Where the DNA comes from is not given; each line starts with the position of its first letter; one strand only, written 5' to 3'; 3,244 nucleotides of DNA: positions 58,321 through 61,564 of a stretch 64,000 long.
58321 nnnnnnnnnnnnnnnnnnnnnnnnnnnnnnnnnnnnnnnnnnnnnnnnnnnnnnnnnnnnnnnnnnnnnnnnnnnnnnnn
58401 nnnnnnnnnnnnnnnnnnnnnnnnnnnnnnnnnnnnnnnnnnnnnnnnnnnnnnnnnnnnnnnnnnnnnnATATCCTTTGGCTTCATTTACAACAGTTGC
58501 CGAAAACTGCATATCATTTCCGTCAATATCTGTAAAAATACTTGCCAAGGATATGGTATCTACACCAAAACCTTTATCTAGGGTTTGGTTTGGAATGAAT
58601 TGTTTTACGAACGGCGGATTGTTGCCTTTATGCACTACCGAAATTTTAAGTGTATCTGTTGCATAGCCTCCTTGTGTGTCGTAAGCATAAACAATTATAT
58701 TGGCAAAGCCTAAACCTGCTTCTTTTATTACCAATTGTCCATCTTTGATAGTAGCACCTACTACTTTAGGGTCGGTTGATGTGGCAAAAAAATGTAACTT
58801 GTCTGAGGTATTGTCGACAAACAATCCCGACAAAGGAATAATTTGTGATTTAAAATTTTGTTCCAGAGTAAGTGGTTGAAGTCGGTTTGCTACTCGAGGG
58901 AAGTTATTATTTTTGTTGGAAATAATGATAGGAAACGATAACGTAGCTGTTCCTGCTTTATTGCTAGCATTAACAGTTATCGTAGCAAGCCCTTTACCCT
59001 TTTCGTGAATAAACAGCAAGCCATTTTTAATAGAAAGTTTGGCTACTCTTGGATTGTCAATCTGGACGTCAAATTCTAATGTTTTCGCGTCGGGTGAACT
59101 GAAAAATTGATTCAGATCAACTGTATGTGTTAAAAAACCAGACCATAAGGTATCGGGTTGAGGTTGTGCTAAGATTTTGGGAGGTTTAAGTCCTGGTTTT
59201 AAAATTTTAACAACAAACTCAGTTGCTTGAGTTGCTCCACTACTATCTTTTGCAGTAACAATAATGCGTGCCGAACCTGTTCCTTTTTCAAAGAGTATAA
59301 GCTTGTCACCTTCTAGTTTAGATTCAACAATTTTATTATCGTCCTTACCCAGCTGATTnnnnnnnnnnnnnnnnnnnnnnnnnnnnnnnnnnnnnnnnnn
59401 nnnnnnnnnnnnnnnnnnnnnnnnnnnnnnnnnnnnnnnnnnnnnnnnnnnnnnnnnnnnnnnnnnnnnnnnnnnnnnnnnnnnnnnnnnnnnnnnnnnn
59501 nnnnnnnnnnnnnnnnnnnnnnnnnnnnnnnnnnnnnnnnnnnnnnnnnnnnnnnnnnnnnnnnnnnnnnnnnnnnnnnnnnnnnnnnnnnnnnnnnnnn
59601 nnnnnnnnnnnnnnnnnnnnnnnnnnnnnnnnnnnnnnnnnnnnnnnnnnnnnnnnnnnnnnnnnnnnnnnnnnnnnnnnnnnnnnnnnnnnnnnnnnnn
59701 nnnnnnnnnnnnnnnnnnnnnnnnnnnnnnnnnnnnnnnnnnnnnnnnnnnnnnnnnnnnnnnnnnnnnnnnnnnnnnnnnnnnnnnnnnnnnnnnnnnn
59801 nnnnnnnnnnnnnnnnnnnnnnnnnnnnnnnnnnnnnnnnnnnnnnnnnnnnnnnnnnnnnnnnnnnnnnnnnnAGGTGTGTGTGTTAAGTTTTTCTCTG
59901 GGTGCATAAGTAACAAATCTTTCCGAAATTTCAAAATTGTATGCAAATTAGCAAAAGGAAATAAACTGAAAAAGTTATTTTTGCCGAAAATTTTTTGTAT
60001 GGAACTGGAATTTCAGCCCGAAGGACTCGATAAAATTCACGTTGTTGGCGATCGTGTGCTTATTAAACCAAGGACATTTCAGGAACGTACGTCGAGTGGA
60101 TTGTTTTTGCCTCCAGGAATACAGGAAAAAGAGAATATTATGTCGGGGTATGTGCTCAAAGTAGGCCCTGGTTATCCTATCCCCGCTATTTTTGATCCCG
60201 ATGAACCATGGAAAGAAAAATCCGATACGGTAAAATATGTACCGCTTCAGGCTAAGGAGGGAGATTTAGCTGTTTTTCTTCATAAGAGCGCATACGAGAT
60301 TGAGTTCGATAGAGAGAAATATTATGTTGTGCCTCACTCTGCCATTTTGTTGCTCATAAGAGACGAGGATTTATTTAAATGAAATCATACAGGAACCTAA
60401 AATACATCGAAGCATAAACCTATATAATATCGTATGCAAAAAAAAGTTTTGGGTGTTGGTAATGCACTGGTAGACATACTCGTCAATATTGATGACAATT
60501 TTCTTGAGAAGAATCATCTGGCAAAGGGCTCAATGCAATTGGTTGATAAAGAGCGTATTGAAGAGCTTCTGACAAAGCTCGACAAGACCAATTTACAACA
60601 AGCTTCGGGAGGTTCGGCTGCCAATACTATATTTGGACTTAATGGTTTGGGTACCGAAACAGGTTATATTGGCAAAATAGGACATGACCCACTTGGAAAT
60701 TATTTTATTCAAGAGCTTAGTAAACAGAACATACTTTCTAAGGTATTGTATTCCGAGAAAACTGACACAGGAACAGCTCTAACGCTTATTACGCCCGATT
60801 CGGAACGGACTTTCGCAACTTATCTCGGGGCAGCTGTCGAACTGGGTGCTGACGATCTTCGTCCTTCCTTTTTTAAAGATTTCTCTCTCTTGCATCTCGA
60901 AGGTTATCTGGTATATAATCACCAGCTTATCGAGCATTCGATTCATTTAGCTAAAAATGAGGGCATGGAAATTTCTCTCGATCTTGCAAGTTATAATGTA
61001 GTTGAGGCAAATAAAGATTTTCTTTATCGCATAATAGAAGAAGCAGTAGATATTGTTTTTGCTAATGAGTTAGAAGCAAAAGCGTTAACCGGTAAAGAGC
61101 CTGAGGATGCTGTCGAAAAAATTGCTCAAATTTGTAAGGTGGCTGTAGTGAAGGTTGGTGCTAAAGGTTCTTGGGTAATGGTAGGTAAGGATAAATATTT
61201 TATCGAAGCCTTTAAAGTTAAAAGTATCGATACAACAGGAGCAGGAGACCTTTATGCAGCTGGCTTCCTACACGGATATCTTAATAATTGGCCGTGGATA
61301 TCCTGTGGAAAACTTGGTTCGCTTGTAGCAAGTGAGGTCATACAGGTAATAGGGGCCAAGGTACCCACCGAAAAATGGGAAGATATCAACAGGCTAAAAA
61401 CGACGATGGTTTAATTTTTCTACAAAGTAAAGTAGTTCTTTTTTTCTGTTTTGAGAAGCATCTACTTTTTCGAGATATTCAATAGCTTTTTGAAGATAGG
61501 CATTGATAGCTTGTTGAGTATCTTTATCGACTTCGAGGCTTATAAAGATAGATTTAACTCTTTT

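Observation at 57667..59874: Sugar symporter with three cadherin/Ig-like domains inserted into a periplasmic loop, coupled to a cellobiose phosphorylase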

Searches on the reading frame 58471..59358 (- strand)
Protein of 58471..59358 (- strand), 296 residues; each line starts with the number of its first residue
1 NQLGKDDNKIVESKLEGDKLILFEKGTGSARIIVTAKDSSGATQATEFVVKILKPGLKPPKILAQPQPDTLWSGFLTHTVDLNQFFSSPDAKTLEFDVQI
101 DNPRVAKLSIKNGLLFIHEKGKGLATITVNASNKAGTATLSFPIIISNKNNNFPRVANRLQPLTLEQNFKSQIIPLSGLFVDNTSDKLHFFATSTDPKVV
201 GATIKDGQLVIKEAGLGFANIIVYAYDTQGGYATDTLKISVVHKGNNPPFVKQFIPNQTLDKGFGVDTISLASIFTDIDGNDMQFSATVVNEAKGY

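Call 8: search_protein_families(library=pfam, proteins=[window:58471-59358:-], max_evalue=10)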
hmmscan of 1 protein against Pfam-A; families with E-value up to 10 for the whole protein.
seq(296 aa): 2 families
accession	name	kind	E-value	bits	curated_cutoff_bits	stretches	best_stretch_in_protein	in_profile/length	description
PF09134.16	Invasin_D3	-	0.0014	19.5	33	1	117-143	55-81/98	Invasin, domain 3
PF02368.24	Big_2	-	0.019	15.3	22.8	1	86-136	26-75/79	Bacterial Ig-like domain (group 2)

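Call 43: search_protein_representatives(alignment_id=A2)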
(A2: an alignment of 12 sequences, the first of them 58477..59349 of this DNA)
Query: 12 sequences, 292 profile positions. Proteins with E-value up to 0.001 (for the whole library): 25694; up to 1e-10: 10611; up to 1e-30: 2909. The best 150 are listed.
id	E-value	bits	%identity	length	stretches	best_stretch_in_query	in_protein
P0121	0.0e+00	1892.9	-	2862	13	55-284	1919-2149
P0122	0.0e+00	1874.8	-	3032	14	3-286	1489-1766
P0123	0.0e+00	1704.7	-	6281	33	16-291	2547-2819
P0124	0.0e+00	1639.5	-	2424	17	6-284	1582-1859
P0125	0.0e+00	1603.5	-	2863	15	16-285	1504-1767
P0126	0.0e+00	1559.5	-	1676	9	44-286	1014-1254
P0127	0.0e+00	1527.8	-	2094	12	7-287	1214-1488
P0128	0.0e+00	1450.4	-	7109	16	80-286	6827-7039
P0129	0.0e+00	1423.9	-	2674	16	6-285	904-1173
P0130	0.0e+00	1377.6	-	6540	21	14-290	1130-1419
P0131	0.0e+00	1290.6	-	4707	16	79-283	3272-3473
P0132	0.0e+00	1231.4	-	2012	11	4-284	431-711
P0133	0.0e+00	1212.4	-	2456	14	55-285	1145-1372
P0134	0.0e+00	1184.5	-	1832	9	3-284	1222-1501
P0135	0.0e+00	1151.8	-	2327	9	45-286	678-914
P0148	5.9e-285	957.8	-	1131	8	10-286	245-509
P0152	7.0e-274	921.5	-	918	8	55-284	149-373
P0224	1.8e-184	628.0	-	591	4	1-283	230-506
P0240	5.4e-177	603.5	-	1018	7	9-287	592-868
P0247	4.1e-172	587.4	-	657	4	97-284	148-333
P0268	1.3e-164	562.9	-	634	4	91-290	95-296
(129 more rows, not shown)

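Call 44: search_protein_families(library=pfam, proteins=[P0152, P0224, P0247, P0268, P0148, P0240], max_evalue=0.001)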
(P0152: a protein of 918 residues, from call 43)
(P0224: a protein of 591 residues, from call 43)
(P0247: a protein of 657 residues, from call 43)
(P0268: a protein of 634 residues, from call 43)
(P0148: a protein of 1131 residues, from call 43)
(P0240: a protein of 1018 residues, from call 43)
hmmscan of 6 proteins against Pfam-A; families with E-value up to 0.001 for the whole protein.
P0152 (918 aa): 17 families
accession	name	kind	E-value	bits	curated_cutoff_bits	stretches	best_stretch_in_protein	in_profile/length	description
PF17963.7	Big_9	-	1.4e-60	202.6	23.6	9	57-143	3-89/89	Bacterial Ig domain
PF17803.7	Cadherin_4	-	1.1e-34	119.2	25.1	0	139-200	2-54/71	Bacterial cadherin-like domain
PF05345.18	He_PIG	-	2e-34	118.3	24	1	58-144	2-95/96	Putative Ig domain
PF02368.24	Big_2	-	3.1e-27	94.8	22.8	2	161-226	13-72/79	Bacterial Ig-like domain (group 2)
PF00801.26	PKD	-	9.5e-24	83.7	23.5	0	66-139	8-76/80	PKD domain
PF22352.2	K319L-like_PKD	-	1.3e-17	64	27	0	548-609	21-84/84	K319L-like, PKD domain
PF21027.3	Sde0182_C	-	2.5e-14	54.1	27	0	549-593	10-51/83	Cellulose-binding protein Sde0182, C-terminal domain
PF16450.11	Prot_ATP_ID_OB_C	-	1.6e-10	41.1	23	0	155-176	29-50/56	Proteasomal ATPase OB C-terminal domain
PF13699.11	eCIS_core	-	1.9e-10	41.2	22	0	419-453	19-53/79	eCIS core domain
PF17672.6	FIMP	-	5.4e-10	39.8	25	0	576-648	2-74/130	Fertilisation-influencing membrane protein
PF21347.3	DUF3108_like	-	3.1e-09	37.4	27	0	787-831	33-77/199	DUF3108-like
PF22969.3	Ig_NUP210_2nd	-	1.4e-06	28.5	27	0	555-595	60-100/109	NUP210 Ig-like domain 2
PF22210.2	VP17_central_barrel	-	2.6e-06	27.8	27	0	253-328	4-78/82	Large MCP VP17 central beta-barrel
PF11874.13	DUF3394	-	8.2e-06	26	28.2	0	765-830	69-134/181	Domain of unknown function (DUF3394)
PF02494.22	HYR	-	0.0002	22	21.7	0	297-330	48-81/81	HYR domain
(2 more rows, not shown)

P0224 (591 aa): 3 families
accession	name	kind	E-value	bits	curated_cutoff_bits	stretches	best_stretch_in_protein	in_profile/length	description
PF17963.7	Big_9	-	1.5e-26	93.5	23.6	3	374-462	1-87/89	Bacterial Ig domain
PF17803.7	Cadherin_4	-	9.9e-24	84.1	25.1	2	366-429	3-65/71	Bacterial cadherin-like domain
PF09134.16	Invasin_D3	-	3.5e-06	27.9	33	0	219-269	30-78/98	Invasin, domain 3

P0247 (657 aa): 9 families
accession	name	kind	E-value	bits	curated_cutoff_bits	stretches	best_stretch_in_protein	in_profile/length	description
PF17963.7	Big_9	-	1.2e-17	65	23.6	2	293-382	1-89/89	Bacterial Ig domain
PF18962.6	Por_Secre_tail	-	7.1e-11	42.7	27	1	586-651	1-74/75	Secretion system C-terminal sorting domain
PF02368.24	Big_2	-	2.1e-08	34.4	22.8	0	410-466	20-73/79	Bacterial Ig-like domain (group 2)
PF23487.1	Ig_TMEM132_6th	-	4.7e-07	30.2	27.8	0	416-442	60-86/116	TMEM132 sixth domain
PF05345.18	He_PIG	-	1.4e-06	29.1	24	0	321-384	27-96/96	Putative Ig domain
PF17803.7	Cadherin_4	-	2.1e-06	28.6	25.1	0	97-158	3-63/71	Bacterial cadherin-like domain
PF18692.7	DUF5640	-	0.00027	21.2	28.5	0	424-455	45-78/85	Family of unknown function (DUF5640)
PF14507.12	CppA_C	-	0.00046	21.2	23.5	0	395-430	16-51/103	CppA C-terminal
PF22057.2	BACOVA_00961-like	-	0.00053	20.1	27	0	206-261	77-131/140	BACOVA_00961-like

P0268 (634 aa): 10 families
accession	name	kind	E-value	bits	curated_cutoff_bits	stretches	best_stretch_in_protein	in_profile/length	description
PF17963.7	Big_9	-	1.4e-29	103.3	23.6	5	58-147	1-89/89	Bacterial Ig domain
PF13585.12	CHU_C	-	9.3e-24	83.8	27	1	542-631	2-85/86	CHU_C Type IX secretion signal domain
PF17892.7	Cadherin_5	-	3.9e-23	81.6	26.5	4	345-437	1-98/98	Cadherin-like domain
PF05345.18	He_PIG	-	4.3e-12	46.8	24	0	253-341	2-96/96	Putative Ig domain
PF02368.24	Big_2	-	6.5e-12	45.7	22.8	0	480-521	35-73/79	Bacterial Ig-like domain (group 2)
PF17803.7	Cadherin_4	-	1.9e-11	44.8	25.1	0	241-307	2-68/71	Bacterial cadherin-like domain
PF07495.19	Y_Y_Y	-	1.1e-07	32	26.6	0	306-341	28-63/65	Y_Y_Y domain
PF25784.1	BigA_N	-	4.7e-07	30.3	24.5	0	11-51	14-51/80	BigA and YdbA N-terminal beta barrel domain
PF17426.7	Putative_G5P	-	1.2e-05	25.7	25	0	30-60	33-63/108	Putative Gamma DNA binding protein G5P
PF07076.17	DUF1344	-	3.4e-05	24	23.1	0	316-338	12-34/60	Protein of unknown function (DUF1344)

P0148 (1131 aa): 15 families
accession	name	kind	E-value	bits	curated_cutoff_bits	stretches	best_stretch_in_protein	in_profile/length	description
PF17963.7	Big_9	-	8.2e-68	225.8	23.6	11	741-827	1-87/89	Bacterial Ig domain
PF05345.18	He_PIG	-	3.9e-67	223.2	24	12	1023-1096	7-87/96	Putative Ig domain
PF02368.24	Big_2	-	7e-33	112.9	22.8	1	112-174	11-70/79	Bacterial Ig-like domain (group 2)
PF13860.13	FlgD_ig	-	2.8e-27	94.9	27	0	224-270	30-77/79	FlgD Ig-like domain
PF17892.7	Cadherin_5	-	3.4e-24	85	26.5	0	741-829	2-96/98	Cadherin-like domain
PF17803.7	Cadherin_4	-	3.4e-19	69.5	25.1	0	734-796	4-68/71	Bacterial cadherin-like domain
PF00801.26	PKD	-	1.1e-14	54.7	23.5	0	486-554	13-78/80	PKD domain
PF02494.22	HYR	-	1.1e-12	48.5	21.7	0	62-92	51-81/81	HYR domain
PF09076.15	Crystall_2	-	2.6e-12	46.8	25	0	238-292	15-65/70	Beta/Gamma crystallin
PF22352.2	K319L-like_PKD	-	3.7e-11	43.3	27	0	113-188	5-84/84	K319L-like, PKD domain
PF08141.18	SspH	-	4.1e-11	43.3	25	0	46-78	11-44/58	Small acid-soluble spore protein H family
PF01161.25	PBP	-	2.8e-10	41.1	24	0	246-278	14-43/135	Phosphatidylethanolamine-binding protein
PF12985.13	DUF3869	-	1.1e-09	38.9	24.5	0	759-815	4-58/85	Domain of unknown function (DUF3869)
PF05271.16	Tobravirus_2B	-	4.8e-06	26.9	22.5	0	272-309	43-80/117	Tobravirus 2B protein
PF24466.1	DUF7578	-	0.00063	19.8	27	0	935-955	17-37/65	Domain of unknown function (DUF7578)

P0240 (1018 aa): 6 families
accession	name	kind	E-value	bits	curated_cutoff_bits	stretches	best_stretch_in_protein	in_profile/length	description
PF17963.7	Big_9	-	3.5e-21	76.3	23.6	0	825-906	1-82/89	Bacterial Ig domain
PF20213.3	DUF6573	-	2.1e-06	28.3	27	0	574-614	92-132/138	Family of unknown function (DUF6573)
PF02368.24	Big_2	-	5.4e-06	26.7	22.8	0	874-900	44-70/79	Bacterial Ig-like domain (group 2)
PF05688.17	BIg21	-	2.1e-05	25.4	27.4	0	771-815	47-89/109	Bacterial Immunoglobulin-like 21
PF02369.22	Big_1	-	4.4e-05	23.9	34.9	0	413-436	53-76/93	Bacterial Ig-like domain (group 1)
PF18224.6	ToxB_N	-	0.00037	20.9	25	0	419-437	30-48/61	ToxB N-terminal domain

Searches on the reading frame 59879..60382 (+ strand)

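Call 3: search_protein_families(library=pfam, proteins=[window:59879-60382:+], max_evalue=0.01)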
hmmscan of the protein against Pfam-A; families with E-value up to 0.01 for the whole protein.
window:59879-60382:+ (167 aa): 1 family
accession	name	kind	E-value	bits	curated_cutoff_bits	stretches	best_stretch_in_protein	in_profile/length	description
PF00166.26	Cpn10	-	9.5e-12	45.2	21.1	2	52-99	1-46/93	Chaperonin 10 Kd subunit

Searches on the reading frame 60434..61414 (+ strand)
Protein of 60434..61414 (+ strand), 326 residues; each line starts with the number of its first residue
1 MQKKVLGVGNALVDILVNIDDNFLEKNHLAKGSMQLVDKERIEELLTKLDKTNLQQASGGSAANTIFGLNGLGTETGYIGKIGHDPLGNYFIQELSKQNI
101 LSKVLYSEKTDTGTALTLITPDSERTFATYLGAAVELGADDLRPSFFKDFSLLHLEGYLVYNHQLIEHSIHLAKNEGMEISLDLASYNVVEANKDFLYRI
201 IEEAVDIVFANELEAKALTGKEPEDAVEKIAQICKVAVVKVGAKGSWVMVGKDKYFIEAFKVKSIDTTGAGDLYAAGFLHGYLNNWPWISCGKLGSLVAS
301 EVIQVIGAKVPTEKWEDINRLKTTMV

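Call 3: search_protein_families(library=pfam, proteins=[window:60434-61414:+], max_evalue=0.01)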
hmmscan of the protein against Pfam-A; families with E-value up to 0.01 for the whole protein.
window:60434-61414:+ (326 aa): 1 family
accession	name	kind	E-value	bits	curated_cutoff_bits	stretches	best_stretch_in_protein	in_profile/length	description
PF00294.29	PfkB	-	9.1e-50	170.1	25.8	1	50-313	27-300/302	pfkB family carbohydrate kinase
